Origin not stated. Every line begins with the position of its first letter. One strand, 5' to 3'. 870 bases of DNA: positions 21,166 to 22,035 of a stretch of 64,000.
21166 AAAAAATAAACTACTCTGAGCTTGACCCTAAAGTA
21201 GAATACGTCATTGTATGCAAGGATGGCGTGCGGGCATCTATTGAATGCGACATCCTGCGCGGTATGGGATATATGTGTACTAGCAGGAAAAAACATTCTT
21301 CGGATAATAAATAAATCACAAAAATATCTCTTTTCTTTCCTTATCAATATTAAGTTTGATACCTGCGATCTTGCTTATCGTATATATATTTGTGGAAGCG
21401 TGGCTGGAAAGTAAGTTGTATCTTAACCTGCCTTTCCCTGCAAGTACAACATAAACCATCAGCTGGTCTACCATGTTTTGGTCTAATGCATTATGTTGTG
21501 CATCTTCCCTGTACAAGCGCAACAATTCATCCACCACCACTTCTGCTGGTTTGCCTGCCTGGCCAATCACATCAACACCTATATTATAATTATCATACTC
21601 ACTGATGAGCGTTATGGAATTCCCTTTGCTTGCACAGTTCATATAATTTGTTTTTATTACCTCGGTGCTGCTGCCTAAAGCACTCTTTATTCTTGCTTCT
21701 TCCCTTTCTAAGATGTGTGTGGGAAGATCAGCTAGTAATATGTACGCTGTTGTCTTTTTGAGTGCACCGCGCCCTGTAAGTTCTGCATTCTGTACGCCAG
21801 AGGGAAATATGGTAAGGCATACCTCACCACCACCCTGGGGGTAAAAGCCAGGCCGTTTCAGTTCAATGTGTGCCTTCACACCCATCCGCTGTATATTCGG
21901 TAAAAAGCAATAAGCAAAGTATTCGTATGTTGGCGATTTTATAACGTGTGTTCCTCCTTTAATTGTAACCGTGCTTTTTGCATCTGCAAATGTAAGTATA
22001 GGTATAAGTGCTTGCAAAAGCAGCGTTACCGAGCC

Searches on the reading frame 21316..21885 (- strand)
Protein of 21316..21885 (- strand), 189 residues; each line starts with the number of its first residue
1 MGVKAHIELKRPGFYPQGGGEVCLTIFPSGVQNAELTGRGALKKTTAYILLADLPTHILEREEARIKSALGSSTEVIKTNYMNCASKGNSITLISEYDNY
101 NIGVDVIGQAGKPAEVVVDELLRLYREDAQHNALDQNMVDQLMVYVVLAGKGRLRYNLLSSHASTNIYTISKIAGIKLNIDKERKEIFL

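Call 42: search_protein_families(library=pfam, proteins=[window:21316-21885:-], max_evalue=0.00001)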
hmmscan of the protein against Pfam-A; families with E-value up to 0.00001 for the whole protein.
window:21316-21885:- (189 aa): 2 families
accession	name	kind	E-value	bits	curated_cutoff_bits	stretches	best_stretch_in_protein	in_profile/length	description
PF01137.26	RTC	-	1.1e-15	57.9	27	1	1-180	136-221/221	RNA 3'-terminal phosphate cyclase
PF05189.18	RTC_insert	-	5.9e-08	33.5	23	1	39-120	3-92/102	RNA 3'-terminal phosphate cyclase (RTC), insert domain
